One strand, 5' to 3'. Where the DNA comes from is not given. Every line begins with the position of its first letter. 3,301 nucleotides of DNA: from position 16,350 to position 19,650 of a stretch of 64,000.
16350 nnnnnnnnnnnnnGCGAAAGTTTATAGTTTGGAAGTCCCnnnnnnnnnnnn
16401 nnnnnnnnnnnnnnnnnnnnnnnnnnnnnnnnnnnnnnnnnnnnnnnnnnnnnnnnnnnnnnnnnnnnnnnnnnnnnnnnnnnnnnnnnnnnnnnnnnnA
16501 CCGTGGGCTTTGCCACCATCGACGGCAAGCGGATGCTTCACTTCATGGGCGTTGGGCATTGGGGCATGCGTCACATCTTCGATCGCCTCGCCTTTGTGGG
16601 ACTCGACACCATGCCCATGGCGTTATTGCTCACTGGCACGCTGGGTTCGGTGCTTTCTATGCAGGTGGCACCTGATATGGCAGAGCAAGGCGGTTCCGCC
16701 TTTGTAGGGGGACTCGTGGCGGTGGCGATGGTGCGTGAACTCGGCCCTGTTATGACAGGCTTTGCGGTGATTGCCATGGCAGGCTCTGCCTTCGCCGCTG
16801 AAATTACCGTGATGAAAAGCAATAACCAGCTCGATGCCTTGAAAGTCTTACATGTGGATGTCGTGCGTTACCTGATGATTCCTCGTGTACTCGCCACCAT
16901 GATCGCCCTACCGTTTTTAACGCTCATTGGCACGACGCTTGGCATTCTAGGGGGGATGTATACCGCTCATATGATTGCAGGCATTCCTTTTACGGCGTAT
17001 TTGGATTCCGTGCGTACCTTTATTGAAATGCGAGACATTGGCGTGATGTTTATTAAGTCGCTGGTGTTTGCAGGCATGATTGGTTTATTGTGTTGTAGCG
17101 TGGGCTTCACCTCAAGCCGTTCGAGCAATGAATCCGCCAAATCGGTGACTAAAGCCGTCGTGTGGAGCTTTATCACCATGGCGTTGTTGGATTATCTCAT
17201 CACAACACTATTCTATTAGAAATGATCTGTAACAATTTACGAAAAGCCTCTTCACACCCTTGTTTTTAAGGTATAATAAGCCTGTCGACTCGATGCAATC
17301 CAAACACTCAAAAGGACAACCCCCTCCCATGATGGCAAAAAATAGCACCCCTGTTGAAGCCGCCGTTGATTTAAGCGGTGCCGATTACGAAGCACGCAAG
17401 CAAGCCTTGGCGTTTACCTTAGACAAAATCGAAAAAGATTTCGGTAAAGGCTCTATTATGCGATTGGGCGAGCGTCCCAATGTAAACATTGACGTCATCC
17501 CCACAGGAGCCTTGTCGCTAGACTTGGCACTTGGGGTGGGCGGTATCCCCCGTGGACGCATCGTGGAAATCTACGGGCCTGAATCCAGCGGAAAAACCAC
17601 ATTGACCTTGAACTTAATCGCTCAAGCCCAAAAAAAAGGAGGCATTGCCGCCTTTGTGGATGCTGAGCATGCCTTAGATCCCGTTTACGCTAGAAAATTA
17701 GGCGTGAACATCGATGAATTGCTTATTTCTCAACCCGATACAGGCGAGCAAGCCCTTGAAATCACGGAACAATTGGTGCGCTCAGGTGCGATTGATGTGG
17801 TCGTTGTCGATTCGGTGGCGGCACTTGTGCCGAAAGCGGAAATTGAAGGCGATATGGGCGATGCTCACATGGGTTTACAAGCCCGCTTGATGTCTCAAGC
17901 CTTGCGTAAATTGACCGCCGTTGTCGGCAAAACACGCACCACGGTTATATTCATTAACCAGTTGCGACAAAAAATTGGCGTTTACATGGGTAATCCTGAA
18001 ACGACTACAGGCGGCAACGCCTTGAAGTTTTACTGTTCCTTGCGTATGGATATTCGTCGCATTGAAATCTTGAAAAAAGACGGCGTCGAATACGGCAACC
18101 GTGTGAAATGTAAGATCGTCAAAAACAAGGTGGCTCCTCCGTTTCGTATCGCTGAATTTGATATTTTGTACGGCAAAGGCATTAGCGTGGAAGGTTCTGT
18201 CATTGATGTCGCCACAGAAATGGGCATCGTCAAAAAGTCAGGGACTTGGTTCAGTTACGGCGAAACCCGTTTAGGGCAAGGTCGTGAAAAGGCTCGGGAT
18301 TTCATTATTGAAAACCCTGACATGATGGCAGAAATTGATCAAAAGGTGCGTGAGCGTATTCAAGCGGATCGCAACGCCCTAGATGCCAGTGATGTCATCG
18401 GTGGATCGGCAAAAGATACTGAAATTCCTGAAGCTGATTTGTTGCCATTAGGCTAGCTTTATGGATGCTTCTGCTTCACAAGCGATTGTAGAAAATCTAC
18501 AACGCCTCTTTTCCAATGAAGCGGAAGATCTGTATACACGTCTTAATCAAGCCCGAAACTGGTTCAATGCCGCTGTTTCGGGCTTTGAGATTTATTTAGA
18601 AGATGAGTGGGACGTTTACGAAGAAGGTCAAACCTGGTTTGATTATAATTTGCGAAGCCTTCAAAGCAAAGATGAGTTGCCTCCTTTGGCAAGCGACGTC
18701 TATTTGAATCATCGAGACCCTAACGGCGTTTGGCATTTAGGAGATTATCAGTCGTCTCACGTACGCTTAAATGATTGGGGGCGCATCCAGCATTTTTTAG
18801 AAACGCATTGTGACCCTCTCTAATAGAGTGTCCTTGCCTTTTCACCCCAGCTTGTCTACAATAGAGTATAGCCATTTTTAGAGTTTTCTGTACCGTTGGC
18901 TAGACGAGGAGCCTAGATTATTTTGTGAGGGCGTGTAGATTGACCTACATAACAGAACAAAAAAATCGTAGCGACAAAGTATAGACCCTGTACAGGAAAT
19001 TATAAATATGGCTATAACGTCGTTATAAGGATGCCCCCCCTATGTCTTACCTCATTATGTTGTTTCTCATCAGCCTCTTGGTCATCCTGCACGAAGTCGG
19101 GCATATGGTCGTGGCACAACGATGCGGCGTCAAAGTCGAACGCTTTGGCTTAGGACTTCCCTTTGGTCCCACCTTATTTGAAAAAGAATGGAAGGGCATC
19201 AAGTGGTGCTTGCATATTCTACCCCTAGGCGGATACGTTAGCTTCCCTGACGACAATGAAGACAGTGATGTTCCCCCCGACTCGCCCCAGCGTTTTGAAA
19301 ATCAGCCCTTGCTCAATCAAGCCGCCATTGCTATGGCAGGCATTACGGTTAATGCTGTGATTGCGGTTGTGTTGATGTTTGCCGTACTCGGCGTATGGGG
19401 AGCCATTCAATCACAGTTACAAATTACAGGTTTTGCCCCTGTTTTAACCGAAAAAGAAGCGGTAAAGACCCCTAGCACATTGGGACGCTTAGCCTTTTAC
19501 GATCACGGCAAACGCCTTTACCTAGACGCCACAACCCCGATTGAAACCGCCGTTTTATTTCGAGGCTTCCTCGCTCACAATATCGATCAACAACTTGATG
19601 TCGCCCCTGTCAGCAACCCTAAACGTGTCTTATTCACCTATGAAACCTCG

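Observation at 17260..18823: Acidic, Trp-rich 120-aa ORF translationally coupled to recA in the position usually occupied by recX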

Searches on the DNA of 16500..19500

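Call 24: search_rna_families(source=window, start=16500, end=19500, threshold=evalue, max_evalue=1)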
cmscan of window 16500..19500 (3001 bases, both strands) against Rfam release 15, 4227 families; matches with E-value up to 1: 1.
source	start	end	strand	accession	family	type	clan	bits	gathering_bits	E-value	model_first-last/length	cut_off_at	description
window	17632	17753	-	RF01398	isrP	Gene; sRNA;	-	27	45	0.021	1-148/148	no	isrP Hfq binding RNA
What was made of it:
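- Tried and rejected: The only hit was a sub-threshold isrP match inside recA, taken as chance (call 24).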

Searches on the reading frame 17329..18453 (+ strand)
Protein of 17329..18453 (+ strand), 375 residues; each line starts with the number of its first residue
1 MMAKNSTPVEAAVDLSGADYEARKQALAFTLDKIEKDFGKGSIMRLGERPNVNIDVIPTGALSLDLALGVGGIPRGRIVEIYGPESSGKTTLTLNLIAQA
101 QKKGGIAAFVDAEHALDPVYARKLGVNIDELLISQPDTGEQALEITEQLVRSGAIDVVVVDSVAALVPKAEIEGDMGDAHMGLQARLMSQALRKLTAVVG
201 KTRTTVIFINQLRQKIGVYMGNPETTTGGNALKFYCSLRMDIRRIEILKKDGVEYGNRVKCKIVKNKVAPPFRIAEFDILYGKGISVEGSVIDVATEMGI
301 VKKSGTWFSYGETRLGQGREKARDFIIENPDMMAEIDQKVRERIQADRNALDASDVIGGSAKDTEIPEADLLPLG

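Call 6: search_protein_families(library=pfam, proteins=[window:17329-18453:+], max_evalue=1)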
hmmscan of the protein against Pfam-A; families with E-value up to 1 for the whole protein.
window:17329-18453:+ (375 aa): 19 families
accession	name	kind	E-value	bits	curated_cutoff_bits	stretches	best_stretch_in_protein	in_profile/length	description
PF00154.27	RecA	-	6.5e-138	458.9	27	1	26-286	2-262/262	recA bacterial DNA recombination protein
PF21096.2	RecA_C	-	5.2e-25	87.8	27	1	289-344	1-56/57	RecA C-terminal domain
PF06745.19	ATPase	-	2.1e-08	34.3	26.6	1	57-223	1-167/231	KaiC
PF08423.17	Rad51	-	3.2e-08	33.6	22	1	56-244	7-211/244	Rad51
PF13479.12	AAA_24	-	2.3e-05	24.8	27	1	79-169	5-79/195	AAA domain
PF01637.24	ATPase_2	-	2.9e-05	24.4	33.2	1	77-214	21-121/225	ATPase domain predominantly from Archaea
PF13191.12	AAA_16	-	3.3e-05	24.9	32.6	1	67-212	15-141/167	AAA ATPase domain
PF13481.12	AAA_25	-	0.00018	21.6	27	1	71-116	28-84/195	AAA domain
PF13401.12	AAA_22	-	0.00044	21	27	1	77-168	6-97/130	AAA domain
PF00005.33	ABC_tran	-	0.021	15.9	25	1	73-109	8-44/137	ABC transporter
PF02283.22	CobU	-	0.025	14.5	27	1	81-210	3-122/168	Cobinamide kinase / cobinamide phosphate guanyltransferase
PF03796.21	DnaB_C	-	0.04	13.7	27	1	57-125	2-69/255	DnaB-like helicase C terminal domain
PF13521.12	AAA_28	-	0.065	13.9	27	1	81-99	4-22/164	AAA domain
PF03205.20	MobB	-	0.069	13.5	26.6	1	78-110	1-33/133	Molybdopterin guanine dinucleotide synthesis protein B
PF00004.35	AAA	-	0.11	13.4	21.2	1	81-196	3-97/131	ATPase family associated with various cellular activities (AAA)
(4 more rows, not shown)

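Call 7: search_protein_families(library=ncbifam, proteins=[window:17329-18453:+], max_evalue=1)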
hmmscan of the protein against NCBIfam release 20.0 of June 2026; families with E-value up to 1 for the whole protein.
window:17329-18453:+ (375 aa): 27 families (the best 25 are shown)
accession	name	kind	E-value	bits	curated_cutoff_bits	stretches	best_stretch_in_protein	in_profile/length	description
TIGR02012.1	tigrfam_recA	equivalog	6.3e-167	554.8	325.3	1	23-342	2-321/321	recombinase RecA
NF007072.0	PRK09519.1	equivalog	6.7e-138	461.3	1024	2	22-268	6-252/790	intein-containing recombinase RecA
TIGR02237.1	recomb_radB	equivalog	2.8e-17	63.3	172.4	1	69-266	5-207/210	DNA repair and recombination protein RadB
NF033429.2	ImuA_translesion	equivalog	1.1e-13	51.6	150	1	53-160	12-120/181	translesion DNA synthesis-associated protein ImuA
NF003301.0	PRK04301.1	equivalog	3.2e-12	46.3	259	1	53-244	79-283/316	DNA repair and recombination protein RadA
TIGR02236.1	recomb_radA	equivalog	1.5e-09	37.7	361.15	1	52-244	73-279/311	DNA repair and recombination protein RadA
NF006861.0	PRK09361.1-1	equivalog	1.7e-09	37.6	278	1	55-243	3-195/235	DNA repair and recombination protein RadB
NF058630.1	repair_Rv3395c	exception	6.1e-07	29.3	65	1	70-170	4-94/153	DnaE2-dependent mutagenesis accessory factor ImuA'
TIGR02238.1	recomb_DMC1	equivalog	6.7e-07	28.7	447.7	1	55-244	76-281/314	meiotic recombinase Dmc1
TIGR02239.1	recomb_RAD51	equivalog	1.3e-06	27.8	478.05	1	55-244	76-281/316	DNA repair protein RAD51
TIGR00416.1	sms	equivalog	6.9e-06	25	403.05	1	59-178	78-193/454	DNA repair protein RadA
TIGR03881.1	KaiC_arch_4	hypoth_equivalog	9e-06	25.5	247.8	1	57-176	3-100/231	KaiC domain-containing protein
NF004723.0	PRK06067.1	subfamily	0.00024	20.7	194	1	53-114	12-72/243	flagellar accessory protein FlaH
NF006799.0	PRK09302.1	equivalog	0.00036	19.2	408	1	53-171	251-380/515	circadian clock protein KaiC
TIGR03880.1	KaiC_arch_3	hypoth_equivalog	0.0027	17.3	249.45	1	67-117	8-57/224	KaiC domain-containing protein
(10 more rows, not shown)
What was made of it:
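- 17329..18456 (+): recA, 375 aa, stop TAG. PF00154 at 6.5e-138 with RecA_C, and TIGR02012 at 554.8 bits (calls 6, 7).
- Checked: The upstream gene is RecA: PF00154 at 6.5e-138 and TIGR02012 at 554.8 bits (calls 6, 7).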
